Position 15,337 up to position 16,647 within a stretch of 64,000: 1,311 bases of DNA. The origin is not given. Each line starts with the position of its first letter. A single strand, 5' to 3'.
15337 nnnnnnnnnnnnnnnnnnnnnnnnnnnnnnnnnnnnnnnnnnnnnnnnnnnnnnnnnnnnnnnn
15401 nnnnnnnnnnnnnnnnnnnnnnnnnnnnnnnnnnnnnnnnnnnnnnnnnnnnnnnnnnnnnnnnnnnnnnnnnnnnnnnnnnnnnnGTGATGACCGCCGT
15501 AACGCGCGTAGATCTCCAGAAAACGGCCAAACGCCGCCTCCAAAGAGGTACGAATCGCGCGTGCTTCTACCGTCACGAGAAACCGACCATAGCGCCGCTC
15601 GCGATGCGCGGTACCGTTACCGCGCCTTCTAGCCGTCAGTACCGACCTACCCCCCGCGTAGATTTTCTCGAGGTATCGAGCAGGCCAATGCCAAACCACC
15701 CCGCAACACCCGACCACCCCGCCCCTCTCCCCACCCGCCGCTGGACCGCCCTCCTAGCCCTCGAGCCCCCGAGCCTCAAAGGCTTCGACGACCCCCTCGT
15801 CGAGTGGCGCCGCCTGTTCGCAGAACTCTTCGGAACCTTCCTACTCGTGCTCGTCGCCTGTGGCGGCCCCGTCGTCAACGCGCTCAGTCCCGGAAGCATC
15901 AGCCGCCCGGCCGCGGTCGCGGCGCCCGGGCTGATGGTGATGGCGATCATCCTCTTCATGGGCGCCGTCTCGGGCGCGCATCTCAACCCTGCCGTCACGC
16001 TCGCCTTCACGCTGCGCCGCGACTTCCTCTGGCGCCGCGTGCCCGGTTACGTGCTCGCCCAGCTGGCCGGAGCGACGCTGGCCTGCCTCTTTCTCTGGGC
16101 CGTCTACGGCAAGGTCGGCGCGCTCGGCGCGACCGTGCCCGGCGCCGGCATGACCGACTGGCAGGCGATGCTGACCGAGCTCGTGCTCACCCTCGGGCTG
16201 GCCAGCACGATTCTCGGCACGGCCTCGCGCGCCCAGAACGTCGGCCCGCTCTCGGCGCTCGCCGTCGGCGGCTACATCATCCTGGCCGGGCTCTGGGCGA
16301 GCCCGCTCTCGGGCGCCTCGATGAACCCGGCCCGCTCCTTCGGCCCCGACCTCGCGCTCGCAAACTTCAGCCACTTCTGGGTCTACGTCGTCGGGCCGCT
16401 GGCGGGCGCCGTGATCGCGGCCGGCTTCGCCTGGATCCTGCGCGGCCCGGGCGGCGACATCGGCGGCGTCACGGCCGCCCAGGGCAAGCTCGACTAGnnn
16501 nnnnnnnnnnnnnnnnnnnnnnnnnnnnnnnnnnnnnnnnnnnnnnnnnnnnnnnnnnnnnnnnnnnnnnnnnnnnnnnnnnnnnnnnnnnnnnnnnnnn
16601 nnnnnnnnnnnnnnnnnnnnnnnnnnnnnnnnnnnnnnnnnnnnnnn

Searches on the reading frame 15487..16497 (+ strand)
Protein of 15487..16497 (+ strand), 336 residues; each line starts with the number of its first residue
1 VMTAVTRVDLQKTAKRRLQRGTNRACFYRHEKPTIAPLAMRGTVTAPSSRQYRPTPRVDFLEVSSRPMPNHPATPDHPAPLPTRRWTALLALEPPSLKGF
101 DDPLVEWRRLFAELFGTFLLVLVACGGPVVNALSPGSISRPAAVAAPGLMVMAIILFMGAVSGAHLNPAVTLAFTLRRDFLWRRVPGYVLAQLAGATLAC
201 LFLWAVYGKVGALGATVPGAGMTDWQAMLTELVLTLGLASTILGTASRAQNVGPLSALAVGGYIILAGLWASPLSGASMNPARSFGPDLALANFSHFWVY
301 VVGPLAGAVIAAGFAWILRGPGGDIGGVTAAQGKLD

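Call 36: search_protein_families(library=pfam, proteins=[window:15487-16497:+], max_evalue=0.00001)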
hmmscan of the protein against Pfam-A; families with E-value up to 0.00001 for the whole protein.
window:15487-16497:+ (336 aa): 1 family
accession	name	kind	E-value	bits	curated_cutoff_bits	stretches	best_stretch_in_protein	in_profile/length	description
PF00230.25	MIP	-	3.2e-50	171.4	25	1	106-312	7-219/222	Major intrinsic protein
